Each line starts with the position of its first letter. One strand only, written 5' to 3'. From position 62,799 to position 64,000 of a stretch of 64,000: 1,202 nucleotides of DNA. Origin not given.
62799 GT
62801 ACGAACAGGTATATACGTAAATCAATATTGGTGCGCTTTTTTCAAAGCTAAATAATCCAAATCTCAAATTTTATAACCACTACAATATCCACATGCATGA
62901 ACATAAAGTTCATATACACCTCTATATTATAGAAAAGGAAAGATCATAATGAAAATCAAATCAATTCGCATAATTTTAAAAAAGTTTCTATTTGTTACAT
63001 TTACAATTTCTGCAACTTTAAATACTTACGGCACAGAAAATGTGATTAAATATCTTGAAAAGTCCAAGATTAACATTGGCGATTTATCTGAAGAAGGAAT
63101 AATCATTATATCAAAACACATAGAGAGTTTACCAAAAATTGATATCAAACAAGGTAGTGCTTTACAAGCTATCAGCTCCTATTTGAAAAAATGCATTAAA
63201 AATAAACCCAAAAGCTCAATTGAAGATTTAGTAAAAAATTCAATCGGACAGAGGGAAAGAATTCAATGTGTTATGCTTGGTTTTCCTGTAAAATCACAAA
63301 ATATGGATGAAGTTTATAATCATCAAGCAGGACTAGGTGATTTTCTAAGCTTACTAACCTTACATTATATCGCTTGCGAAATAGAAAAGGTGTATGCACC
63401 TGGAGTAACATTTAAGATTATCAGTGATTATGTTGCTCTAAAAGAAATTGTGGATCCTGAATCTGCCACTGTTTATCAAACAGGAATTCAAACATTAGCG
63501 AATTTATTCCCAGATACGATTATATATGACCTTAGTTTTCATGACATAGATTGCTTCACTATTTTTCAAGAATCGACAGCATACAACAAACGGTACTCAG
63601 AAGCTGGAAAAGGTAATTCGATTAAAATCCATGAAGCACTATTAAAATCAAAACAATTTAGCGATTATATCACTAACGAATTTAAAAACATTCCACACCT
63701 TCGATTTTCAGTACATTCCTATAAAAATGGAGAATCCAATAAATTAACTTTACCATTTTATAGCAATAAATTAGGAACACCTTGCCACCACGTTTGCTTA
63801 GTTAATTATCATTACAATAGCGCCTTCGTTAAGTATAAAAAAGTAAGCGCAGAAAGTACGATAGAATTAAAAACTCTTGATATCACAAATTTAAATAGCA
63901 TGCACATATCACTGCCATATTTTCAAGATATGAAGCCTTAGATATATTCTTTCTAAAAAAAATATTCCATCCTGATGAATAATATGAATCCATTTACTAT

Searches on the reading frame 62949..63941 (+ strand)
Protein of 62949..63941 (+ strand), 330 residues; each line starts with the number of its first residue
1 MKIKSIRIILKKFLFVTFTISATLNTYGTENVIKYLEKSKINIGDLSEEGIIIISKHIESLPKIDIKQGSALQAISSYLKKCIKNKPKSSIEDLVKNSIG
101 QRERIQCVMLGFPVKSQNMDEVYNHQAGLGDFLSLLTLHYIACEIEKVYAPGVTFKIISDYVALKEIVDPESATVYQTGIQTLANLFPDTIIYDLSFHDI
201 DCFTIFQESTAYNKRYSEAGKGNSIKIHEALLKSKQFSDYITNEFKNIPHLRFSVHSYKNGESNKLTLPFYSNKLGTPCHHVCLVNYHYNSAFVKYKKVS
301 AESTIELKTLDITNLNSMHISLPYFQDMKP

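Call 3: search_protein_families(library=pfam, proteins=[window:62949-63941:+], max_evalue=1)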
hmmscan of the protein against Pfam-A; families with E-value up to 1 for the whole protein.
window:62949-63941:+ (330 aa): 1 family
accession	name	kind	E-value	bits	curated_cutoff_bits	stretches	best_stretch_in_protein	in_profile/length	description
PF05141.17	DIT1_PvcA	-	1.8e-20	74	26.4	2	95-185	1-93/273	Pyoverdine/dityrosine biosynthesis protein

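Call 4: search_protein_families(library=ncbifam, proteins=[window:62949-63941:+], max_evalue=1)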
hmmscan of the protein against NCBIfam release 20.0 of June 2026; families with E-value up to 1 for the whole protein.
window:62949-63941:+ (330 aa): 3 families
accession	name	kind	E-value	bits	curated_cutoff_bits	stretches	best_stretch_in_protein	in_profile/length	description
NF045653.1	TyIsonSynPvcA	equivalog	1.9e-07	30.3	600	1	96-191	47-144/315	L-tyrosine isonitrile synthase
TIGR02214.1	spoVD_pbp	equivalog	0.028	12.8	688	1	145-184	281-320/636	stage V sporulation protein D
TIGR03423.1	pbp2_mrdA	equivalog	0.16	10.5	455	1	145-185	301-341/593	penicillin-binding protein 2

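Call 31: find_encoding_contigs(protein=window:62949-63941:+, flank=10000, max_places=4)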
Protein window:62949-63941:+ (330 aa): 1 contig read that carries it; 1 place shown.
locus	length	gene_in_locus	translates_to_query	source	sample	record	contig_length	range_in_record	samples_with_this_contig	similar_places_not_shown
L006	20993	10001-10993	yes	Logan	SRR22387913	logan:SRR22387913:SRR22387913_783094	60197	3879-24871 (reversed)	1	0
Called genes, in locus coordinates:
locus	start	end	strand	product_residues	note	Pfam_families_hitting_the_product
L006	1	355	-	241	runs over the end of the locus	PF09976:TPR_21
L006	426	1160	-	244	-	PF02518:HATPase_c, PF14501:HATPase_c_5 (weak)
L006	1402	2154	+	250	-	PF00497:SBP_bac_3, PF10613:Lig_chan-Glu_bd (faint), PF14503:YhfZ_C (faint)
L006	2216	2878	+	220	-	PF00528:BPD_transp_1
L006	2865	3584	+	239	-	PF02463:SMC_N, PF00005:ABC_tran, PF13304:AAA_21 (faint)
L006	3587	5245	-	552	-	-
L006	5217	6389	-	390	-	PF00482:T2SSF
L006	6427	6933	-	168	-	-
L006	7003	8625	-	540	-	-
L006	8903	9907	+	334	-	PF05141:DIT1_PvcA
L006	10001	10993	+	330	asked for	PF05141:DIT1_PvcA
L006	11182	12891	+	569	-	-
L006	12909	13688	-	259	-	PF03548:LolA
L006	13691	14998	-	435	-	PF13354:Beta-lactamase2, PF00768:Peptidase_S11, PF07943:PBP5_C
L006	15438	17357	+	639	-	PF06480:FtsH_ext (faint), PF05496:RuvB_N (faint), PF06068:TIP49 (weak), PF00004:AAA, PF17862:AAA_lid_3, PF01434:Peptidase_M41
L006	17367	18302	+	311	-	PF04229:GrpB, PF00583:Acetyltransf_1, PF13673:Acetyltransf_10 (weak), PF13508:Acetyltransf_7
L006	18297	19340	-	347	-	PF01171:ATP_bind_3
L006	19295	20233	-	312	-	PF01134:GIDA (faint), PF03486:HI0933_like (faint), PF07992:Pyr_redox_2, PF13738:Pyr_redox_3, PF00070:Pyr_redox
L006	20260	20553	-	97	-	PF00462:Glutaredoxin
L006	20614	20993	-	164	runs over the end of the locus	PF00075:RNase_H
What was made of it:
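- Checked: I extended it by 10 kb through an identical public contig (L006) and found a 569-aa unknown, LolA, PBP5, FtsH, TilS and others, with no T2SS/T4P part (call 31).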

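Call 51: search_protein_families(library=pfam, proteins=[L006:11182-12891:+], max_evalue=5)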
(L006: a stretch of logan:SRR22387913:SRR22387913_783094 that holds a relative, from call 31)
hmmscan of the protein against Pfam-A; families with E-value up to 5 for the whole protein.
L006:11182-12891:+ (569 aa): 4 families
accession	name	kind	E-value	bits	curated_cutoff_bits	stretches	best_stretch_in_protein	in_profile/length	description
PF01508.21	Paramecium_SA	-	0.045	14.6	21.2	1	512-567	3-58/62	Paramecium surface antigen domain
PF21650.2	DnaG_cat_HB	-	0.32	11.6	27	0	21-46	29-56/63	DNA primase DnaG, catalytic core, helical bundle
PF01437.31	PSI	-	0.59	11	23.1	1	511-537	6-35/52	Plexin repeat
PF21523.3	ParM_N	-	2.4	8.7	27.4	1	424-499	43-118/159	Plasmid segregation protein ParM, C-terminal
